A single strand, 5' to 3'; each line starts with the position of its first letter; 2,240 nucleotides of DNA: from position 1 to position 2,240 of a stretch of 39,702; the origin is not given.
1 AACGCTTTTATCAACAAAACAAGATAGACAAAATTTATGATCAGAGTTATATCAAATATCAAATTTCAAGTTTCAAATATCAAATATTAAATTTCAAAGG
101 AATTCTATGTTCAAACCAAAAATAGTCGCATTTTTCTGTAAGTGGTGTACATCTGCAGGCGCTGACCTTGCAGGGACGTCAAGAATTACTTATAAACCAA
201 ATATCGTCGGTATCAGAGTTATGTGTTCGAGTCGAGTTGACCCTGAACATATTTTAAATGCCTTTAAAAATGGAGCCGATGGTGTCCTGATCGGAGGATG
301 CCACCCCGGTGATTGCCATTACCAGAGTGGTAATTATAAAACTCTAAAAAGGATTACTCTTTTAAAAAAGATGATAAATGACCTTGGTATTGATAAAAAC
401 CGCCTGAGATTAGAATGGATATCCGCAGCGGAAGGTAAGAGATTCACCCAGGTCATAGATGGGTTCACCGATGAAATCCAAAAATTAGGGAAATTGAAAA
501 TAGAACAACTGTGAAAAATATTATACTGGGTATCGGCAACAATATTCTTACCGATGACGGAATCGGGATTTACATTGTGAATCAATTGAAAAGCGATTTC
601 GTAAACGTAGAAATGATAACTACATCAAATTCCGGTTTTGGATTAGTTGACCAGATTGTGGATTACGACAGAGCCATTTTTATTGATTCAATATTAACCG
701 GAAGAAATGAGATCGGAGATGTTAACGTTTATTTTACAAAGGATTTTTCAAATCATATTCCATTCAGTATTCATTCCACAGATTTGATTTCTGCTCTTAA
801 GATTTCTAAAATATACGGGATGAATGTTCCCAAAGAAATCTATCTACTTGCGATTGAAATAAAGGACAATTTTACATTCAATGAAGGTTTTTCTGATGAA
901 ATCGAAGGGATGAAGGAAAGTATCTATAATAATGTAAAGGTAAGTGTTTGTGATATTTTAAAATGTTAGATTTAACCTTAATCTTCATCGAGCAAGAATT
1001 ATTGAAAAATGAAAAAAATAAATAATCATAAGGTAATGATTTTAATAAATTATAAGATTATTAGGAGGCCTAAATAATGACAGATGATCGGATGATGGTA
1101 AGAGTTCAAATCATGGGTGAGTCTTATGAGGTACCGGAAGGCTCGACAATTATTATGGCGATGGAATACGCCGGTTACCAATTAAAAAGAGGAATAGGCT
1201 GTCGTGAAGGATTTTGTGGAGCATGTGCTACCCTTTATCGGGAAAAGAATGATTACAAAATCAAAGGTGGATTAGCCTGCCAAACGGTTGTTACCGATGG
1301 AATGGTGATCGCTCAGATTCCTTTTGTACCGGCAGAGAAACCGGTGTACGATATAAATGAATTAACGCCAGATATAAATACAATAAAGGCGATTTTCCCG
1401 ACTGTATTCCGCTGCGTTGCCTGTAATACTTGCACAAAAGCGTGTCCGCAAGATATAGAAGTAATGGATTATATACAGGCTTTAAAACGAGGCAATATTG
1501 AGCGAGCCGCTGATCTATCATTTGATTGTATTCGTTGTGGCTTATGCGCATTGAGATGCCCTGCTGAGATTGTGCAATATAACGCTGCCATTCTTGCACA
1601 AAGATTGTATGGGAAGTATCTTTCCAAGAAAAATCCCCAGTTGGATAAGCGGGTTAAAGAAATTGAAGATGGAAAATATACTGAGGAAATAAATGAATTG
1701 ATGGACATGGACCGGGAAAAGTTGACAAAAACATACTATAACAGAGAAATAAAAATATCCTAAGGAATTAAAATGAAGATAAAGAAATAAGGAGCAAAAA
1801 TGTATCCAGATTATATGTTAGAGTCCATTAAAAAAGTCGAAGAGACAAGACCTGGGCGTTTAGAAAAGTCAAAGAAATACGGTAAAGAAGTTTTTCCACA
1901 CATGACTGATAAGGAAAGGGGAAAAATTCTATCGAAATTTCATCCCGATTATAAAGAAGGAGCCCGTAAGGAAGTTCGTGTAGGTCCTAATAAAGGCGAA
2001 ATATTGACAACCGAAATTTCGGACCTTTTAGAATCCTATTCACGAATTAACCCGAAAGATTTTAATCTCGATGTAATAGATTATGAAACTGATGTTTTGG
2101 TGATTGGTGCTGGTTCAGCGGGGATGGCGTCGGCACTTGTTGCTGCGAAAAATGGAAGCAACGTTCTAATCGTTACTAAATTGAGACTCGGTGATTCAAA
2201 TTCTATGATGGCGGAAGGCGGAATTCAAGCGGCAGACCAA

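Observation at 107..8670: Mvh-type hydrogenase bracketed by two MvhD genes and interleaved with SdhAB-like and GlcD-like dehydrogenase modules, with no Hdr in view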

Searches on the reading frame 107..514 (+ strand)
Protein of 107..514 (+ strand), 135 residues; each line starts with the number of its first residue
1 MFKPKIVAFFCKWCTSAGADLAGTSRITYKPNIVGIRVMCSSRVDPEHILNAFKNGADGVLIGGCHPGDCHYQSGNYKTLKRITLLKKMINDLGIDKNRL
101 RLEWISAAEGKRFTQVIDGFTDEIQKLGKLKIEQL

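Call 3: search_protein_families(library=pfam, proteins=[window:107-514:+])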
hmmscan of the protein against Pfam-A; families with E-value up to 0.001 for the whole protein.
window:107-514:+ (135 aa): 1 family
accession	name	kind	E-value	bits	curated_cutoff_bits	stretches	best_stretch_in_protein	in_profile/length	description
PF02662.21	FlpD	-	1e-52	177.7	22.3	1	6-128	1-123/123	Methyl-viologen-reducing hydrogenase, delta subunit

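Call 4: search_protein_families(library=ncbifam, proteins=[window:107-514:+])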
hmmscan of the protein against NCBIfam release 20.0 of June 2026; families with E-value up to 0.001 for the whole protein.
window:107-514:+ (135 aa): 3 families
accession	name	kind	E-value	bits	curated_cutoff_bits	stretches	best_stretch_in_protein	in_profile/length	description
NF040770.1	hetero_SS_HdrA2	exception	8.4e-53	179.6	1100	1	3-132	647-776/777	CoB-CoM heterodisulfide reductase HdrA2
NF045873.1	F420_non_VhuD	exception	2.1e-34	118.4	215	1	4-129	2-127/132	F420-non-reducing hydrogenase iron-sulfur subunit VhuD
NF041891.1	hdrA_Methbact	equivalog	4.9e-14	51.5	1300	1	5-126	645-760/762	ferredoxin:CoB-CoM heterodisulfide reductase subunit HdrA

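Call 10: find_encoding_contigs(protein=window:107-514:+, flank=10000, max_places=6)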
Protein window:107-514:+ (135 aa): 2 contigs read that carry it; 2 places shown.
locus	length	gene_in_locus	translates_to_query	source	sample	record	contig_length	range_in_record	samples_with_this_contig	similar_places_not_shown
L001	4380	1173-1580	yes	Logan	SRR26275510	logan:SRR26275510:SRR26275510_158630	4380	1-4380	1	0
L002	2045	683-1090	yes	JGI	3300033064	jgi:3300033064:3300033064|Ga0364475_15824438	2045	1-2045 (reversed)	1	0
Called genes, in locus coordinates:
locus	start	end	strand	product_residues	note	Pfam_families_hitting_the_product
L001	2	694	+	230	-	?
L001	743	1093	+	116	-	PF05635:23S_rRNA_IVP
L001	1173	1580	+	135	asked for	PF02662:FlpD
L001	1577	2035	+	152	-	PF01750:HycI (weak)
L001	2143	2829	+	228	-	PF00111:Fer2 (weak), PF13510:Fer2_4 (weak), PF13484:Fer4_16 (faint), PF13183:Fer4_8 (faint), PF13534:Fer4_17 (faint), PF13187:Fer4_9, PF12838:Fer4_7, PF13237:Fer4_10, +1 more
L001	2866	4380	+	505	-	?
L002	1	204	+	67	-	?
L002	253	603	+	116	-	PF05635:23S_rRNA_IVP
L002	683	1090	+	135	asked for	PF02662:FlpD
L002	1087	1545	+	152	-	PF01750:HycI (weak)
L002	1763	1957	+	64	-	PF00111:Fer2 (weak)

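Call 11: search_protein_families(library=pfam, proteins=[L001:2-694:+, L001:743-1093:+], max_evalue=0.01)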
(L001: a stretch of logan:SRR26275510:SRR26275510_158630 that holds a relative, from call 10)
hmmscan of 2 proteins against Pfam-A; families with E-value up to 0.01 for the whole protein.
L001:2-694:+ (230 aa): 16 families
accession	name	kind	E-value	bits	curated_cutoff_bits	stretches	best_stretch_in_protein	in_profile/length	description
PF00037.32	Fer4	-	5.1e-14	51.9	21.1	2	159-179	3-23/24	4Fe-4S binding domain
PF13237.11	Fer4_10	-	8.6e-12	45.2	25.5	2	160-206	5-53/53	4Fe-4S dicluster domain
PF12837.12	Fer4_6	-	3.6e-11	42.9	25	2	159-178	4-23/24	4Fe-4S binding domain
PF12838.12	Fer4_7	-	1.2e-10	42.1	27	1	164-209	2-52/52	4Fe-4S dicluster domain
PF13187.11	Fer4_9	-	1.6e-10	41.3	27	3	164-209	2-51/52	4Fe-4S dicluster domain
PF13484.11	Fer4_16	-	2.8e-08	34.9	30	2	195-219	2-25/66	4Fe-4S double cluster binding domain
PF25160.1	LdpA_Fe-S-bd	-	9.9e-08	32.1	27.6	2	157-178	21-42/49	LdpA Fe-S cluster-binding domain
PF12797.12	Fer4_2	-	2e-07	30.9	24.5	1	159-176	5-22/22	4Fe-4S binding domain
PF14697.11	Fer4_21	-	2.5e-07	31.1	35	2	159-207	3-53/59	4Fe-4S dicluster domain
PF12798.12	Fer4_3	-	1.6e-05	25.8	27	1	164-178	1-15/15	4Fe-4S binding domain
PF12800.12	Fer4_4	-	5.7e-05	23.6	24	1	162-177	2-17/17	4Fe-4S binding domain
PF13459.11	Fer4_15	-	0.00019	22.5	22.4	0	159-175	3-19/66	4Fe-4S single cluster domain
PF13534.11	Fer4_17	-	0.001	20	22.2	0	162-177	44-59/61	4Fe-4S dicluster domain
PF13183.11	Fer4_8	-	0.0012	19.8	27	0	162-176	52-66/68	4Fe-4S dicluster domain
PF07992.20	Pyr_redox_2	-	0.0015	18.4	26.1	1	17-136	183-289/291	Pyridine nucleotide-disulphide oxidoreductase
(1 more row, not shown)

L001:743-1093:+ (116 aa): 1 family
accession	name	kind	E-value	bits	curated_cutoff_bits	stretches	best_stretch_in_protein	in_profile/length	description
PF05635.17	23S_rRNA_IVP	-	5.2e-21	75.3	33.8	1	6-109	2-105/106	23S rRNA-intervening sequence protein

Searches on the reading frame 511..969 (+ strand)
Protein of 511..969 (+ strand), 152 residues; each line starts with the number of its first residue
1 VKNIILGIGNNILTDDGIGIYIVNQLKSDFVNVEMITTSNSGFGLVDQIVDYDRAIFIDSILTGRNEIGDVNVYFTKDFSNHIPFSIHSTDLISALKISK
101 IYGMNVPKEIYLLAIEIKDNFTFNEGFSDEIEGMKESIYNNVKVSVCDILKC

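Call 3: search_protein_families(library=pfam, proteins=[window:511-969:+])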
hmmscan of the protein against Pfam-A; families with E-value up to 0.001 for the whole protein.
window:511-969:+ (152 aa): 1 family
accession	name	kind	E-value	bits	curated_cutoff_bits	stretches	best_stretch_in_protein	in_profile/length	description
PF01750.23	HycI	-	2.2e-06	28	23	1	21-140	2-125/130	Hydrogenase maturation protease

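Call 4: search_protein_families(library=ncbifam, proteins=[window:511-969:+])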
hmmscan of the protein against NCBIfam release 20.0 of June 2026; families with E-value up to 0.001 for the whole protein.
window:511-969:+ (152 aa): 5 families
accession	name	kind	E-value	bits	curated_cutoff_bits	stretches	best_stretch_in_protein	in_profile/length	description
TIGR00072.1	hydrog_prot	superfamily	8e-25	87.5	47.45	1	5-142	2-141/145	hydrogenase maturation protease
TIGR00140.1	hupD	subfamily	4.5e-16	59.2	151.8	1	4-137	2-138/151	HyaD/HybD family hydrogenase maturation endopeptidase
NF007777.0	PRK10466.1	equivalog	2.5e-14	53.4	190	1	1-144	1-147/164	HyaD/HybD family hydrogenase maturation endopeptidase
NF045519.1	NiFeSe_H2_mat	exception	8.1e-14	51.7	190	1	3-150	3-151/152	NiFeSe hydrogenase maturation protease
TIGR00142.1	hycI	equivalog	2.5e-07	30.6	119.1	1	4-143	2-139/146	hydrogenase maturation peptidase HycI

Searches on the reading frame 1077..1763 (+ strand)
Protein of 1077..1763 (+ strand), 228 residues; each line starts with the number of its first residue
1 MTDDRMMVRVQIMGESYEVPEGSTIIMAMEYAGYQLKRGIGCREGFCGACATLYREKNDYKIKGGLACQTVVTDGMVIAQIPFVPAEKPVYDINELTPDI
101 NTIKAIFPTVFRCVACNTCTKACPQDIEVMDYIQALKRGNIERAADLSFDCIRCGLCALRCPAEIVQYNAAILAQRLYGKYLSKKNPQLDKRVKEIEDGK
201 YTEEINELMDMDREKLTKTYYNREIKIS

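Call 3: search_protein_families(library=pfam, proteins=[window:1077-1763:+])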
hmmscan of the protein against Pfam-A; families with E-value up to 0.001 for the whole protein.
window:1077-1763:+ (228 aa): 10 families
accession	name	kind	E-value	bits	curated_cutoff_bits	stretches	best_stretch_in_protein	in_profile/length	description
PF13187.11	Fer4_9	-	5.4e-10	39.6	27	1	112-164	1-50/52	4Fe-4S dicluster domain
PF13237.11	Fer4_10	-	1.6e-07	31.6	25.5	1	112-162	8-53/53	4Fe-4S dicluster domain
PF12838.12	Fer4_7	-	2.8e-07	31.3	27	1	112-164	1-51/52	4Fe-4S dicluster domain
PF13534.11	Fer4_17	-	6.7e-07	30.2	22.2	0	139-165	35-60/61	4Fe-4S dicluster domain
PF00111.32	Fer2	-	1.8e-06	28.2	21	1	14-73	7-77/77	2Fe-2S iron-sulfur cluster binding domain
PF00037.32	Fer4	-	3.7e-06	27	21.1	0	150-165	7-22/24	4Fe-4S binding domain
PF13183.11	Fer4_8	-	5.5e-06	27.3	27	0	150-169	4-17/68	4Fe-4S dicluster domain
PF13510.11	Fer2_4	-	6.2e-06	26.6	22.8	1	6-79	2-78/82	2Fe-2S iron-sulfur cluster binding domain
PF13484.11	Fer4_16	-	1.7e-05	26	30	0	151-195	2-46/66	4Fe-4S double cluster binding domain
PF14691.11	Fer4_20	-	9.2e-05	22.7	25.8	1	111-164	22-78/113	Dihydroprymidine dehydrogenase domain II, 4Fe-4S cluster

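Call 4: search_protein_families(library=ncbifam, proteins=[window:1077-1763:+])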
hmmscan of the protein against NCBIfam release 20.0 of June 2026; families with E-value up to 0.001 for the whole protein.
window:1077-1763:+ (228 aa): 37 families (the best 25 are shown)
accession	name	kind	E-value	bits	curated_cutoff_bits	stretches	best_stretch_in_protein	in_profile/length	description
NF004898.0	PRK06259.1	equivalog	6e-11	41.6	385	2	14-103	18-108/488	fumarate reductase (CoM/CoB) subunit TfrB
TIGR00384.1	dhsB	subfamily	8.9e-10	38.4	88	0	109-137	194-222/222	succinate dehydrogenase and fumarate reductase iron-sulfur protein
TIGR00314.1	cdhA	equivalog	4.3e-09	34.7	781.3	1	96-169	384-457/784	CO dehydrogenase/acetyl-CoA synthase complex subunit alpha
NF003454.1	PRK05035.1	equivalog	5.5e-09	35.1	345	1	110-168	366-427/556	electron transport complex subunit RsxC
NF004616.0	PRK05950.1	subfamily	8.6e-09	34.9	228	1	109-143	202-236/238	succinate dehydrogenase iron-sulfur subunit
TIGR01945.1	rnfC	subfamily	1.4e-08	33.7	245.95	1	112-166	364-419/435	RnfABCDGE type electron transport complex subunit C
TIGR01971.1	NuoI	subfamily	2.4e-08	33.6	113.05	1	111-168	42-100/121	NADH-quinone oxidoreductase, chain I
NF042909.1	FMH_DH_FwdF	exception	8.7e-08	31.6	375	1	112-169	16-75/336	tungsten-dependent formylmethanofuran dehydrogenase subunit FwdF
NF040864.1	HgcB_ferredoxin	equivalog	6.2e-07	29.2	99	1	112-187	15-83/93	mercury methylation ferredoxin HgcB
NF004536.0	PRK05888.1-1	equivalog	1.2e-06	27.9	212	1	112-170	59-118/180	NADH-quinone oxidoreductase subunit NuoI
NF040763.1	FeFe_hydrog_A6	exception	1.5e-06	26.9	765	1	103-167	137-206/571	NADH-dependent [FeFe] hydrogenase, group A6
NF010590.0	PRK13984.1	equivalog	1.7e-06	26.5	946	1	110-145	189-224/611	putative oxidoreductase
TIGR02512.1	FeFe_hydrog_A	subfamily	1.8e-06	27.1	405.95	1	111-169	7-70/375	[FeFe] hydrogenase, group A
TIGR02912.1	sulfite_red_C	equivalog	2.1e-06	27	324.1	1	110-193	168-245/314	sulfite reductase subunit C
NF004540.0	PRK05888.2-1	equivalog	3.4e-06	26.7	215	1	101-173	36-111/139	NADH-quinone oxidoreductase subunit NuoI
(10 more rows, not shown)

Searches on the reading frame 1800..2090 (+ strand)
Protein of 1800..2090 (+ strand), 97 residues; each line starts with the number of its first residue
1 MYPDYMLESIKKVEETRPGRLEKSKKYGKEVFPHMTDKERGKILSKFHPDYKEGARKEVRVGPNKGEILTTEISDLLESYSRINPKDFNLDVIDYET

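Call 11: search_protein_families(library=pfam, proteins=[window:1800-2090:+], max_evalue=0.01)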
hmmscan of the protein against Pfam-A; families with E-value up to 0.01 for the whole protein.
window:1800-2090:+ (97 aa): 0 families

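Call 78: search_protein_representatives(protein=window:1800-2084:+)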
Query: 95 residues. Proteins with E-value up to 0.001 (for the whole library): 321; up to 1e-10: 75; up to 1e-30: 0. The best 150 are listed.
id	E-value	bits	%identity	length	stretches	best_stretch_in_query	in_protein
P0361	5.0e-27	110.3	62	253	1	1-91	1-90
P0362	4.2e-26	107.3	60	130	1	1-94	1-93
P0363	1.6e-24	102.2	57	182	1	1-95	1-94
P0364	5.5e-24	100.5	59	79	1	1-79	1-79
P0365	1.2e-23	99.4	56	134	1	1-91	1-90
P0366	1.5e-22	96.0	54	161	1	1-94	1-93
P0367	7.9e-22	93.6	56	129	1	1-78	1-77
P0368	2.3e-20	88.9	49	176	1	1-90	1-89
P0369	7.6e-20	87.3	51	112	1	2-93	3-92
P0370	1.3e-19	86.6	54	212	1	1-90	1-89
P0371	7.0e-19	84.2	61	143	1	1-69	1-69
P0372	1.9e-18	82.8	51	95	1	1-95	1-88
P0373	4.6e-18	81.6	49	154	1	1-90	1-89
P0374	1.2e-17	80.2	54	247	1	5-95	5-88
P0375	3.5e-17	78.8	56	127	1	4-87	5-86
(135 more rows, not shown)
